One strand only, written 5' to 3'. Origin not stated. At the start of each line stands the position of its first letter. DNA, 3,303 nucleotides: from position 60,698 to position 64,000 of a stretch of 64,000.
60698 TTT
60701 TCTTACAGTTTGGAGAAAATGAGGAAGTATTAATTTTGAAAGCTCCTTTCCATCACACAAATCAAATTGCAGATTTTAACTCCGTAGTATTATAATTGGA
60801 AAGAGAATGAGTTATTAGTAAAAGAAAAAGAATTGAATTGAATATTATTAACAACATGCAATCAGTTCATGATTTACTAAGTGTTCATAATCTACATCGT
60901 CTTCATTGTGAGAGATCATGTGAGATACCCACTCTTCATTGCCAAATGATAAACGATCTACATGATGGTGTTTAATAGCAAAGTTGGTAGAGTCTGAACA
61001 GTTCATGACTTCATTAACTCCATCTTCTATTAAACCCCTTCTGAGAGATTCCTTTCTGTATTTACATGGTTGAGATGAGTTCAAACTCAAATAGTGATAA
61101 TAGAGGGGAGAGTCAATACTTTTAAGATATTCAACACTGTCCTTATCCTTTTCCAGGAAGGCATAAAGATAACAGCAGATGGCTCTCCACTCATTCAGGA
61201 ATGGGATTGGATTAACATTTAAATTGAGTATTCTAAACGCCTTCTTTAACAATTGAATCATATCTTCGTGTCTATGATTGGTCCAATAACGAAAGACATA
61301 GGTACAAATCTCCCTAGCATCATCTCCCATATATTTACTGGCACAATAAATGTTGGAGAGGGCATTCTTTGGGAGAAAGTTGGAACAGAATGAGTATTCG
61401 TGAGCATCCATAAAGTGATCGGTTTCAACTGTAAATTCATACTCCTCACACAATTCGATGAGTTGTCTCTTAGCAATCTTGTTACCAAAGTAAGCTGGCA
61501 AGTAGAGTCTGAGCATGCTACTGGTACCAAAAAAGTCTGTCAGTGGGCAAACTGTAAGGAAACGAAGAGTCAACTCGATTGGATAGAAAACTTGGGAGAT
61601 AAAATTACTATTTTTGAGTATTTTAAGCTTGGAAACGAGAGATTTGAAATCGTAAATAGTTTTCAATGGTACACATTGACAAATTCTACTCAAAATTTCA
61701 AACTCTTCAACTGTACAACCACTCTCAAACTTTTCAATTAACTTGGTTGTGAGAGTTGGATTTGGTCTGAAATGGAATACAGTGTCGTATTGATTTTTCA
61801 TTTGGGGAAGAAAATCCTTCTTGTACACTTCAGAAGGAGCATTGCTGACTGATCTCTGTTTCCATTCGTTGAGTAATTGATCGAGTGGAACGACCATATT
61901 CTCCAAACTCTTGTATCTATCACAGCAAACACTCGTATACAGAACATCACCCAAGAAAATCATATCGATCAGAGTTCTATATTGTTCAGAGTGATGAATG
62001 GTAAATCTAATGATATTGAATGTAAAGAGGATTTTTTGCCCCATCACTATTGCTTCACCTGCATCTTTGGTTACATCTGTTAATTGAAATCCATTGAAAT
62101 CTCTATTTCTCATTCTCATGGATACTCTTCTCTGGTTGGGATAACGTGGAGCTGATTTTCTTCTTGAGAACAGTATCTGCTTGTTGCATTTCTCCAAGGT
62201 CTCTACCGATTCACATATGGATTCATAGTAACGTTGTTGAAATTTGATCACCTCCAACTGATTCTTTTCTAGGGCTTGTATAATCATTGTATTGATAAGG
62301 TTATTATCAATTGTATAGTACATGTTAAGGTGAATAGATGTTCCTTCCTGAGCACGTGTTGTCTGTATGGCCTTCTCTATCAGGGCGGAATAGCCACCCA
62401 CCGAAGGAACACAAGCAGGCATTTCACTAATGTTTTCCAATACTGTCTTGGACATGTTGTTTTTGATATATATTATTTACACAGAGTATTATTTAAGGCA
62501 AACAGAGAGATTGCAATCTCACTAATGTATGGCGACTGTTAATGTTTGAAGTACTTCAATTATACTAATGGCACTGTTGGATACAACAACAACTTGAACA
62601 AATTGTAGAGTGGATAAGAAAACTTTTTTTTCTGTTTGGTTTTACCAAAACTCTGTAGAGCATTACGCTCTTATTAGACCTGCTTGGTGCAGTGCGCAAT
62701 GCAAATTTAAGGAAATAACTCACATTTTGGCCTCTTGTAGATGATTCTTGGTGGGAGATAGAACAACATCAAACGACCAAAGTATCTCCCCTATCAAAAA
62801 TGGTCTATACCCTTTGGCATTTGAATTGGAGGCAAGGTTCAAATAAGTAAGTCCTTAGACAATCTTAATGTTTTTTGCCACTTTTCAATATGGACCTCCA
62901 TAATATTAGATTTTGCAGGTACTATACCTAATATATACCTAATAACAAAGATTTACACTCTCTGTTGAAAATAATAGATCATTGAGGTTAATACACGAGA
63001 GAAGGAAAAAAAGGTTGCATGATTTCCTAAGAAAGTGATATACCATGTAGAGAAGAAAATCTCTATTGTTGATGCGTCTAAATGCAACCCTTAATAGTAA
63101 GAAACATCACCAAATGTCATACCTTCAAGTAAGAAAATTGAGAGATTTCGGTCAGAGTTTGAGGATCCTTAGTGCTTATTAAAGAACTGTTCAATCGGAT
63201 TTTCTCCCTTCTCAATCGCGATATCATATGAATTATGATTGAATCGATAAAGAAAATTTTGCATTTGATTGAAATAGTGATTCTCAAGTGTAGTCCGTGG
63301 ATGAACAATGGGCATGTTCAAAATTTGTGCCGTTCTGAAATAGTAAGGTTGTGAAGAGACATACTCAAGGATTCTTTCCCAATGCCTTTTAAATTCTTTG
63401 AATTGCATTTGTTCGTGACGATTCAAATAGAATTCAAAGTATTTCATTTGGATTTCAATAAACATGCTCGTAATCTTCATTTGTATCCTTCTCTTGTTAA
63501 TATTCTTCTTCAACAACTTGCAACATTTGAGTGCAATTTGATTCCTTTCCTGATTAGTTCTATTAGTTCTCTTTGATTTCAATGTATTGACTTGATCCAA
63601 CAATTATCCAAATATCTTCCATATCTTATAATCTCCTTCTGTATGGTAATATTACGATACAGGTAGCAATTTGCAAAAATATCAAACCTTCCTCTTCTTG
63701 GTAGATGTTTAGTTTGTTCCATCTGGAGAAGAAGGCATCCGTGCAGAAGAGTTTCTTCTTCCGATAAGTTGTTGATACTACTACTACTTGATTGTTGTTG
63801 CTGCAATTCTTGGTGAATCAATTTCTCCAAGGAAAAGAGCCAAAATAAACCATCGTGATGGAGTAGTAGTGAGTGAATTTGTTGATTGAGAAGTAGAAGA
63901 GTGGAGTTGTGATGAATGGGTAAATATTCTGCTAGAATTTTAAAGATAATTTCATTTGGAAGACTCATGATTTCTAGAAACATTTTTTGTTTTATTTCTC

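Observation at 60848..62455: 535-aa intron-less protein with no recognisable family and a C-terminal Cys-Cys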

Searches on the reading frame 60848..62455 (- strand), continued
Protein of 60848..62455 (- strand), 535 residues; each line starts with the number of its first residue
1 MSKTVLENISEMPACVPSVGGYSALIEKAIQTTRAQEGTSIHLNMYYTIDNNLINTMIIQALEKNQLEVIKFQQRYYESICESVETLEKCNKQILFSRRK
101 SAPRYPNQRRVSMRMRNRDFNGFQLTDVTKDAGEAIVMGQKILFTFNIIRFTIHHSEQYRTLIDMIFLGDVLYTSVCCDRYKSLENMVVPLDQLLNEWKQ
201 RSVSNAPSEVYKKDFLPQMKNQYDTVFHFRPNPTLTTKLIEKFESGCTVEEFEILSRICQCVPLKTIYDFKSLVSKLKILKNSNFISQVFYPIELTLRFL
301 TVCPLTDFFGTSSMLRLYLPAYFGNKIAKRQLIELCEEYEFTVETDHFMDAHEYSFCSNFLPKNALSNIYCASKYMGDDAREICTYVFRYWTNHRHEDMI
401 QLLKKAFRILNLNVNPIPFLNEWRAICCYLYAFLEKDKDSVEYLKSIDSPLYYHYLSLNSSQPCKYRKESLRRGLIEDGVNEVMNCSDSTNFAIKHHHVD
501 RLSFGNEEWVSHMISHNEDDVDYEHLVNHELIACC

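Call 56: predict_structure(alignment_id=A3)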
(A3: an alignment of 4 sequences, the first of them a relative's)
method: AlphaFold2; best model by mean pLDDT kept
length: 535 residues; sequences in the alignment: 4
mean_pLDDT: 35.2   pTM: 0.25
mean pLDDT of the five models: 35.2, 34.5, 34.2, 34.1, 34.0
residues with pLDDT >= 90: 0; 70-90: 0; 50-70: 19; < 50: 516
segments of 3 or more residues with pLDDT < 50: 1-435, 447-451, 466-535
pLDDT, mean of each block of 10 residues (from residue 1): 29 28 32 31 27 39 34 24 28 26 25 26 33 34 39 37 39 35 32 35 29 26 24 38 42 38 36 44 35 34 30 38 44 43 41 32 33 34 38 40 45 34 45 52 54 50 49 36 35 27 27 32 30 27
secondary structure, 60 per line:
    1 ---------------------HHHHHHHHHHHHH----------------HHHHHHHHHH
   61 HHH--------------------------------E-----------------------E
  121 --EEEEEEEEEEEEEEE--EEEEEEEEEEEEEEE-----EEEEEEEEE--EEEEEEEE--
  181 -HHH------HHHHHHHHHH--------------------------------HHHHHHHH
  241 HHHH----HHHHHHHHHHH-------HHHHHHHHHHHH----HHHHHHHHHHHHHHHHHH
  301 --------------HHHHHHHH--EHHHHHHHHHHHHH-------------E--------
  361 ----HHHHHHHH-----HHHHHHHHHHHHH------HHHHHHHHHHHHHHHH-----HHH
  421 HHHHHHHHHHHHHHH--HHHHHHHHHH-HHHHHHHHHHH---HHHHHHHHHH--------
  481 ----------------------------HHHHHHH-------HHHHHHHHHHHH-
elements in order: H22-34 H51-63 E123-137 E140-154 E160-168 E171-178 H191-200 H233-244 H249-259 H267-278 H283-300 H315-322 H326-338 H365-372 H378-390 H397-412 H418-435 H438-447 H449-459 H463-472 H509-515 H523-534

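Call 60: fold_search(model_id=the predicted structure, library=pdb)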
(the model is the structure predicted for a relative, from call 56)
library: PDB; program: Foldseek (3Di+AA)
matches with E <= 10: 352; with E <= 0.001: 0
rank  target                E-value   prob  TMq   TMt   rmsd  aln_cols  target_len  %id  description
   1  6wg3_A                1.5e-01  0.13  0.08  0.08  57.3       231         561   13  Cryo-EM structure of human Cohesin-NIPBL-DNA complex (released 2020-05-20)
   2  5mqf_O                2.1e-01  0.30  0.15  0.14  24.3       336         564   15  Cryo-EM structure of a human spliceosome activated for step 2 of splicing (C* complex) (released 2017-03-22)
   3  9fqr_Fp               2.3e-01  0.30  0.13  0.16  15.1       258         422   12  96-nm repeat of axonemal doublet microtubules from bovine sperm (released 2025-03-26)
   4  8hme_E                2.3e-01  0.25  0.17  0.09  27.3       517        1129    8  head module state 1 of Tetrahymena IFT-A (released 2023-06-14)
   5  8bbe_E                3.0e-01  0.09  0.12  0.08  20.2       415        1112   13  Structure of the IFT-A complex; IFT-A2 module (released 2022-12-21)
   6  8fgw_A                3.3e-01  0.08  0.11  0.07  19.7       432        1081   10  Human IFT-A complex structures provide molecular insights into ciliary transport (released 2023-02-22)
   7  7ad6_A                4.6e-01  0.06  0.11  0.07  29.3       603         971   10  Crystal structure of human complement C5 in complex with the K92 bovine knob domain peptide. (released 2021-03-10)
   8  8hmf_E                4.8e-01  0.16  0.17  0.08  25.7       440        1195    8  head module state 2 of Tetrahymena IFT-A (released 2023-06-14)
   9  9i05_Xj               6.6e-01  0.10  0.13  0.13  21.1       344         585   10  Cryo-EM structure of the large subunit of the mitochondrial ribosome from Toxoplasma gondii (released 2025-06-11)
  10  7tbk_S1               7.3e-01  0.03  0.08  0.06  34.2       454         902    9  Composite structure of the dilated human nuclear pore complex (NPC) symmetric core generated with a 37A in situ cryo- (released 2022-06-15)
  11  9hcj_R0               8.6e-01  0.02  0.08  0.05  29.7       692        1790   10  D. discoideum nuclear pore complex (released 2024-12-25)
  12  7w1m_A                9.1e-01  0.08  0.08  0.10  21.9       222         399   12  Cryo-EM structure of human cohesin-CTCF-DNA complex (released 2023-05-31)
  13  9a2d_C                9.5e-01  0.06  0.11  0.06  24.1       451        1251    8  Modeling of the ciliary Intraflagellar transport-A complex (released 2024-05-10)
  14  6zzc_C                1.1e+00  0.33  0.10  0.24  12.3        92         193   15  MB_CRS6-1 bound to CrSAS-6_6HR (released 2021-07-07)
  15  4c9z_B                1.2e+00  0.07  0.06  0.11  13.2        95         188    7  Crystal structure of Siah1 at 1.95 A resolution (released 2013-10-16)
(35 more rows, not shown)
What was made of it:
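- On Proteins with a solved structure (PDB): Foldseek on the better model gave best E 0.15 and TM below 0.2 (call 60).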

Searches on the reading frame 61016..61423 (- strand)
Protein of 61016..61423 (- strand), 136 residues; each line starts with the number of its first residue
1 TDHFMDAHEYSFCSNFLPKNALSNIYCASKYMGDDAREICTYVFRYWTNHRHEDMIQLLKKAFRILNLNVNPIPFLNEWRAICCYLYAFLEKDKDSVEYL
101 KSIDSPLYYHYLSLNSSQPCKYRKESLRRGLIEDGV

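Call 69: search_solved_structures(query=A6, max_evalue=10)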
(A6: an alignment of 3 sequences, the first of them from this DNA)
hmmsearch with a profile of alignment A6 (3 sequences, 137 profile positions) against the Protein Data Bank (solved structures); distinct sequences matched with E-value up to 10: 45.
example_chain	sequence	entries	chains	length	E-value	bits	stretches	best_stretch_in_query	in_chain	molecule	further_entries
2lir_A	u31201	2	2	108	0.016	18.2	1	8-64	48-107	Cytochrome c iso-1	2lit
5klu_A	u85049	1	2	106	0.024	17.6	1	8-64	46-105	Cytochrome c iso-1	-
4mu8_A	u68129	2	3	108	0.025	17.6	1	8-64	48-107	Cytochrome c iso-1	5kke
5t7h_A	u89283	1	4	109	0.026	17.5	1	8-64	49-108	Cytochrome c iso-1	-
1chi_A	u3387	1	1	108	0.031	17.3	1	8-64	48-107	CYTOCHROME C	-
1chh_A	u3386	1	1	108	0.04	16.9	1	8-64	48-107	CYTOCHROME C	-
2b12_B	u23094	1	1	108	0.044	16.8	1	8-64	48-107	Cytochrome c iso-1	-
7mri_A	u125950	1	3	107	0.077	16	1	8-64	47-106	Cytochrome c isoform 1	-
1crg_A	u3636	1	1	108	0.088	15.8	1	8-64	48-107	CYTOCHROME C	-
1cig_A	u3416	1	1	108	0.089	15.8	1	8-64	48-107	CYTOCHROME C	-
1crh_A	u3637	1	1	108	0.098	15.7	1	8-64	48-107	CYTOCHROME C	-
1lms_A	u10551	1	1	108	0.1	15.6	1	8-64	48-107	Cytochrome c, iso-1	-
1csv_A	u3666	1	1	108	0.11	15.5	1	8-64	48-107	CYTOCHROME C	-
6p41_B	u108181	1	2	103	0.12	15.4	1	8-64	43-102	Cytochrome c iso-1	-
1u74_B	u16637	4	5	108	0.14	15.2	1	8-64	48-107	Cytochrome c iso-1 | YEAST ISO-1-FERROCYTOCHROME C | CYTOCHROME C, ISO-1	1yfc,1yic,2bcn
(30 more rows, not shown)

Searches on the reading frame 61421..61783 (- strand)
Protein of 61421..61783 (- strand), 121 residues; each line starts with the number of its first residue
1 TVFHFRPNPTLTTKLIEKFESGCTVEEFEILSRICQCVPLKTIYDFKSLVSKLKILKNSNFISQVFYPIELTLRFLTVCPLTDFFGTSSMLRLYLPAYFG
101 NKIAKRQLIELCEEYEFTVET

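Call 68: search_solved_structures(query=A5, max_evalue=10)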
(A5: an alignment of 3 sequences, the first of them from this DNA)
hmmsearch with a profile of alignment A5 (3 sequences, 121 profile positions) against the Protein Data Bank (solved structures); distinct sequences matched with E-value up to 10: 0.

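Call 78: search_protein_families(library=pfam, proteins=[window:61421-61783:-], max_evalue=10)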
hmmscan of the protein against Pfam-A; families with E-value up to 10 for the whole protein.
seq(121 aa): 0 families

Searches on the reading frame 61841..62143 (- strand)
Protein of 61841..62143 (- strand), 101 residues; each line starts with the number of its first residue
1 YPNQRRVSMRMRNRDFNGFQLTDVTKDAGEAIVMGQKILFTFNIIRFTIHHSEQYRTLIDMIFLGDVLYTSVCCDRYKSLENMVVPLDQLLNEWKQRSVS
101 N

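Call 67: search_solved_structures(query=A4, max_evalue=10)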
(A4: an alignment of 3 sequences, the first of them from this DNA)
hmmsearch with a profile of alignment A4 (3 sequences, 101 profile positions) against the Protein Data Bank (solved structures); distinct sequences matched with E-value up to 10: 6.
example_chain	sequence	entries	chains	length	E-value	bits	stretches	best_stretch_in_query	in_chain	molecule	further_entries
6b40_A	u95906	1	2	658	1.1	12.7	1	6-58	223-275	RAG1L,RAG1L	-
5vmz_A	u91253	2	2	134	1.6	12.1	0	49-77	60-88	Transcriptional regulator Kaiso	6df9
6dfb_A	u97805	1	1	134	4.5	10.6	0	46-79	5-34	Transcriptional regulator Kaiso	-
5vmu_A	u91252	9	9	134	6.4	10.2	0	46-79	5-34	Transcriptional regulator Kaiso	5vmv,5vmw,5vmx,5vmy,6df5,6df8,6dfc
2lt7_A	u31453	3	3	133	6.7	10.1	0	46-79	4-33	Transcriptional regulator Kaiso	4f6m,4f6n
6dfa_A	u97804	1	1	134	7.9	9.8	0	46-79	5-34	Transcriptional regulator Kaiso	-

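Call 78: search_protein_families(library=pfam, proteins=[window:61841-62143:-], max_evalue=10)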
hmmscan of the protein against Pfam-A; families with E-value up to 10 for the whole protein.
seq(101 aa): 0 families

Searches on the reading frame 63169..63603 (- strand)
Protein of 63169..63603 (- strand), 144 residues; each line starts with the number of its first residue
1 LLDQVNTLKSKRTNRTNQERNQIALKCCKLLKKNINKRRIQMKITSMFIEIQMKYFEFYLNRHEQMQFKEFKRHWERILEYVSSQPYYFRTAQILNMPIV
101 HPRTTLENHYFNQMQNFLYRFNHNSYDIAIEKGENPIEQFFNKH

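Call 5: search_protein_families(library=pfam, proteins=[window:63169-63603:-], max_evalue=1)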
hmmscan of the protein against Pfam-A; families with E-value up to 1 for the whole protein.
window:63169-63603:- (144 aa): 1 family
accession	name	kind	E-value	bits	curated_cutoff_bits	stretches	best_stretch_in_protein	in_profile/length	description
PF04468.17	PSP1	-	0.014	16.2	27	1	14-77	15-75/86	PSP1 C-terminal conserved region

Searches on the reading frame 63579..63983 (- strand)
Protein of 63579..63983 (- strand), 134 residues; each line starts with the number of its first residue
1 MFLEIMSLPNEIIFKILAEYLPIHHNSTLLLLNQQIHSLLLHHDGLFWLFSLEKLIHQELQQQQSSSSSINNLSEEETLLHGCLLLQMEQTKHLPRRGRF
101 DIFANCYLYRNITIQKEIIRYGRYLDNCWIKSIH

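Call 5: search_protein_families(library=pfam, proteins=[window:63579-63983:-], max_evalue=1)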
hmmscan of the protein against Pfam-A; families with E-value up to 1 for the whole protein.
window:63579-63983:- (134 aa): 2 families
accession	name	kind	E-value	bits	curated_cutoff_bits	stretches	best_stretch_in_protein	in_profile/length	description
PF19687.5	MARF1_LOTUS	-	0.057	13.4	27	1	29-75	127-174/210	MARF1 LOTUS domain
PF06385.17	Baculo_LEF-11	-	0.077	13.9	22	1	14-62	37-84/93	Baculovirus LEF-11 protein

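Call 16: search_protein_families(library=pfam, proteins=[window:63582-63983:-], max_evalue=10)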
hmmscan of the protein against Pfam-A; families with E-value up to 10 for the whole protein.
seq(134 aa): 2 families
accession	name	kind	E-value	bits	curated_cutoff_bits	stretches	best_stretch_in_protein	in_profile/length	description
PF19687.5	MARF1_LOTUS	-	0.057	13.4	27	1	29-75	127-174/210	MARF1 LOTUS domain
PF06385.17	Baculo_LEF-11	-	0.077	13.9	22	1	14-62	37-84/93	Baculovirus LEF-11 protein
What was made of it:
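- Checked: The upstream ORFs at 63169..63983 have no Pfam family (calls 5, 16).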
